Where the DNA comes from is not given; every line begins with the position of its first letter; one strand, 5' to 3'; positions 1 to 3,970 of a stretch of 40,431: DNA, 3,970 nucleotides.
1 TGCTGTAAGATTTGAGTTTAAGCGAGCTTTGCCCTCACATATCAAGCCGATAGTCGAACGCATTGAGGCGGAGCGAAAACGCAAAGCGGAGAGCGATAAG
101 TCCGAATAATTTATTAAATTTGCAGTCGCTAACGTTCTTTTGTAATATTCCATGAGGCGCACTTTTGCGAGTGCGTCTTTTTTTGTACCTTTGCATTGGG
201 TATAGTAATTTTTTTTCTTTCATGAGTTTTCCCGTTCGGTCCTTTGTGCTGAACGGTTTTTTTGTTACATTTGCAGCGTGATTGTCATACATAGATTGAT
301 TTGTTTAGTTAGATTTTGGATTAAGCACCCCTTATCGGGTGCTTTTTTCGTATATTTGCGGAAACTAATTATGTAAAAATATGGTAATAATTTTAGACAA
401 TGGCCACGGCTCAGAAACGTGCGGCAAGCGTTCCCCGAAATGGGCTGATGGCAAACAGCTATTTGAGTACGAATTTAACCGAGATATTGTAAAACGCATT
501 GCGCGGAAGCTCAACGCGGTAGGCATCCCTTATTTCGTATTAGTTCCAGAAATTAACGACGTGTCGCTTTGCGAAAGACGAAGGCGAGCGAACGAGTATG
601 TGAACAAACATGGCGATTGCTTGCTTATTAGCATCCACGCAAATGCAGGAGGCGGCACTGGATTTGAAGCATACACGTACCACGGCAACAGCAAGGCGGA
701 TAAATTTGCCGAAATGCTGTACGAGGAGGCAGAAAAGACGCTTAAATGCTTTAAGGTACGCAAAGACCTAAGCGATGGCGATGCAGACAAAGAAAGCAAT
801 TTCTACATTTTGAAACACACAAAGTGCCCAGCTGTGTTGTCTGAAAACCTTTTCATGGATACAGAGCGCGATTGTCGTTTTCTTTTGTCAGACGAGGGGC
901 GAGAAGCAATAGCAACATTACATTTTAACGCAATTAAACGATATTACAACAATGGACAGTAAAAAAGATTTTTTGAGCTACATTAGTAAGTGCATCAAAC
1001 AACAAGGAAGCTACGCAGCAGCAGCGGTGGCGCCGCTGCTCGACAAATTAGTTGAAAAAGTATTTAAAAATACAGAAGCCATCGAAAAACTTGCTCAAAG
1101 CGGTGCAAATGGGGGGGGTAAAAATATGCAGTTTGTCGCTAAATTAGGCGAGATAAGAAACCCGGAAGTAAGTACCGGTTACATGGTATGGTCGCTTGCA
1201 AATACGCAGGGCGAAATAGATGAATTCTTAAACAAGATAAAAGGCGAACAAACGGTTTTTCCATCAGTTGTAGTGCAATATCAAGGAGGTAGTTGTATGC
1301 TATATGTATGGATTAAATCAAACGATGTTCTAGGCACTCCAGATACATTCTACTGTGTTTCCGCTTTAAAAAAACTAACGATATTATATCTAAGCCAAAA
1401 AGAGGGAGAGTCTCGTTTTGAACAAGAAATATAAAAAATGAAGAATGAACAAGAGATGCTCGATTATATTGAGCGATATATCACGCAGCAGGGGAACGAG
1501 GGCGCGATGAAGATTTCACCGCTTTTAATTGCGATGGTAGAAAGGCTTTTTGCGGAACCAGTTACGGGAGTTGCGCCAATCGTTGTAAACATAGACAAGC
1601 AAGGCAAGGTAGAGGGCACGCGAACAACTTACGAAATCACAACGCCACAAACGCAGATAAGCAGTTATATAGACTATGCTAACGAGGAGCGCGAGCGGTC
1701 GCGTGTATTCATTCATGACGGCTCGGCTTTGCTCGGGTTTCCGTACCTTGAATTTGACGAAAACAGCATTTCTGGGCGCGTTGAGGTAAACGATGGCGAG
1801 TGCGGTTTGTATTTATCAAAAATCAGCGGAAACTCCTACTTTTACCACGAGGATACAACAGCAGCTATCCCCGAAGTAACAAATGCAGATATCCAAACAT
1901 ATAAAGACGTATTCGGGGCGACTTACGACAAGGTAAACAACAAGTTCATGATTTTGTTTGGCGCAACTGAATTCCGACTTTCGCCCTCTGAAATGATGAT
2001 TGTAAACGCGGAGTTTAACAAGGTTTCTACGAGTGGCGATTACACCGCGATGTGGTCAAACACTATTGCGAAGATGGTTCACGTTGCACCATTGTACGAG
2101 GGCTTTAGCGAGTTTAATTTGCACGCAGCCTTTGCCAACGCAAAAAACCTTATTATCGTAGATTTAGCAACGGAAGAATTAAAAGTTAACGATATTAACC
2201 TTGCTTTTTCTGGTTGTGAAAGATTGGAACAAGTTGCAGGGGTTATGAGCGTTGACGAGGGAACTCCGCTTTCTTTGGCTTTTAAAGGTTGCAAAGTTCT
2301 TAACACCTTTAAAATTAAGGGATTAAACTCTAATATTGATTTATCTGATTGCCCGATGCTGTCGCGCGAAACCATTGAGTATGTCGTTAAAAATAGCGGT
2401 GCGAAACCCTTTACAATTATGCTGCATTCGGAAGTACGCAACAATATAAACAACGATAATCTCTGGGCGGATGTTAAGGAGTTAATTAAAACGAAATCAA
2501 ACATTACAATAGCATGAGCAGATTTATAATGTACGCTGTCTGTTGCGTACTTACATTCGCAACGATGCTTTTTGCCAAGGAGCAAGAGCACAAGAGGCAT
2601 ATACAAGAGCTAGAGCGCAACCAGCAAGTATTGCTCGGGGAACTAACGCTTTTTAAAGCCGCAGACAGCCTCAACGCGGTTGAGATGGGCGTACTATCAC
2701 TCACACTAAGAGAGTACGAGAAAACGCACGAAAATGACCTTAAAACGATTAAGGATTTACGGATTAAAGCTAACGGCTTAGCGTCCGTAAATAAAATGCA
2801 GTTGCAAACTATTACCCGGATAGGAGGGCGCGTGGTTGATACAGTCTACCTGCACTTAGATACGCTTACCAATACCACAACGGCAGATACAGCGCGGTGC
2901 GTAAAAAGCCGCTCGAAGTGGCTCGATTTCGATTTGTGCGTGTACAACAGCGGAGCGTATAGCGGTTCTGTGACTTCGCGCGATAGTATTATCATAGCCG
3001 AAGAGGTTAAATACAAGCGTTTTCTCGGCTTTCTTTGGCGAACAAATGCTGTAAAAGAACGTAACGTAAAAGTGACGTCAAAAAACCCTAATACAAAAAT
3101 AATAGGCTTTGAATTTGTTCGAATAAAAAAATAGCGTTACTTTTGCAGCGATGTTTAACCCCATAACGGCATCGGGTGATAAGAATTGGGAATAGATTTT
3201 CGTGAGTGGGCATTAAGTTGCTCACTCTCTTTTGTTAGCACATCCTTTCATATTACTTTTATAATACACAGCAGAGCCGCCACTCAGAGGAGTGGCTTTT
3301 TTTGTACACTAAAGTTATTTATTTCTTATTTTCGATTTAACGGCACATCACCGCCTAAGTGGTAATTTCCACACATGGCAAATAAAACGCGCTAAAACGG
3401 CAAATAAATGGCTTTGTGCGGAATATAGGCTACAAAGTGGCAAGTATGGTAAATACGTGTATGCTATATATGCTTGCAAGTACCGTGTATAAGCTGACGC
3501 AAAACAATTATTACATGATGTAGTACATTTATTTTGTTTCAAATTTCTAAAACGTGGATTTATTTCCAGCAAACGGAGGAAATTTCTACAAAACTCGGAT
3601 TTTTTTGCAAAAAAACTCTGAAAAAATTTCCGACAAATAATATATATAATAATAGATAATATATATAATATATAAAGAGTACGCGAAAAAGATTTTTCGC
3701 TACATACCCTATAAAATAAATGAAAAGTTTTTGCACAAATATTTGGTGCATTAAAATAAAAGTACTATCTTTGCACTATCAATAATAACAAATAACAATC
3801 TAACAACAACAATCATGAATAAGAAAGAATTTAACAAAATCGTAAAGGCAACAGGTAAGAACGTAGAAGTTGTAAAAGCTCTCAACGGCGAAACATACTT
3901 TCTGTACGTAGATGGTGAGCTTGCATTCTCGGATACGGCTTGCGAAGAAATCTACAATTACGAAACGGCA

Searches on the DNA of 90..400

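Call 66: search_rna_families(source=window, start=90, end=400, threshold=evalue, max_evalue=5, show_alignments=2)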
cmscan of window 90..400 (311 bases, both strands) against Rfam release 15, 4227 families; matches with E-value up to 5: 1.
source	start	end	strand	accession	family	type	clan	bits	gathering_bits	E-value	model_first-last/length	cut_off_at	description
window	90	184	+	RF01468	rli32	Gene; sRNA;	-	13.4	100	2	43-147/147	5'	Listeria sRNA rli32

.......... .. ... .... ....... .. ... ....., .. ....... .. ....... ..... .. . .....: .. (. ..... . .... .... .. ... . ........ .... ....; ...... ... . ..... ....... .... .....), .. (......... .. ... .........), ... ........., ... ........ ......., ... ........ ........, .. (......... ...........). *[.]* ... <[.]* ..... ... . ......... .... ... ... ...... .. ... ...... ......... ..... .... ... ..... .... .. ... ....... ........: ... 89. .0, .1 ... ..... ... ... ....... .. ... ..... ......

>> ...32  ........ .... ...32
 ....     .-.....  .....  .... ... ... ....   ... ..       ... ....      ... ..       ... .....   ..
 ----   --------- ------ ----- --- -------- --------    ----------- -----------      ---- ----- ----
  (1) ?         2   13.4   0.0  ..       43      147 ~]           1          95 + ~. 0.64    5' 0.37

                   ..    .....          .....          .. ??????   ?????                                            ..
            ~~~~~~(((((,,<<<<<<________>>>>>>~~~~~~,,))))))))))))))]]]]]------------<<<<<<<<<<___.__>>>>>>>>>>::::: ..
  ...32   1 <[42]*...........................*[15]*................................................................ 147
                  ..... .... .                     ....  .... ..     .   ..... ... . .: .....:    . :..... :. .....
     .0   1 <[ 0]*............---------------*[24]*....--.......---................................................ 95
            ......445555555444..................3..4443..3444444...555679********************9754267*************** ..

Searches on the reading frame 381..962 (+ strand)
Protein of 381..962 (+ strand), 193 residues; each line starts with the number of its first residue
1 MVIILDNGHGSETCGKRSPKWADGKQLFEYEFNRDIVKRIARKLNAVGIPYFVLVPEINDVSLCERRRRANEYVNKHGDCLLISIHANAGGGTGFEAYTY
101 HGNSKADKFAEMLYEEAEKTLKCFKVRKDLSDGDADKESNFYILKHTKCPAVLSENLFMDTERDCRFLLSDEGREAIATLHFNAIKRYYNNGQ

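Call 71: search_protein_families(library=phrogs, proteins=[window:381-962:+], max_evalue=0.01)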
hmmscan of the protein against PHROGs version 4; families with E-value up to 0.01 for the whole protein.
window:381-962:+ (193 aa): 4 families
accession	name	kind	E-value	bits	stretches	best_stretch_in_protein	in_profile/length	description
phrog_435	-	lysis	3.2e-36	126.4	1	1-192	113-288/556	endolysin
phrog_2742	-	lysis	3.3e-17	63.9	1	3-188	4-180/318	endolysin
phrog_17214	-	lysis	0.0028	18.3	1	75-164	84-166/322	endolysin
phrog_13214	-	unknown function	0.0048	17.7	1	140-165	28-53/55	-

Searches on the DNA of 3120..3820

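Call 67: search_rna_families(source=window, start=3120, end=3820, threshold=evalue, max_evalue=5)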
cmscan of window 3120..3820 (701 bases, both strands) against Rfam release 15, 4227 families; matches with E-value up to 5: 1.
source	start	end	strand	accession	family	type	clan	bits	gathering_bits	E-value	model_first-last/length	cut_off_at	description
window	3500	3548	+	RF02433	SpF36_sRNA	Gene; sRNA;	-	20.4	48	4.2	1-51/51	no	Streptococcus sRNA SpF36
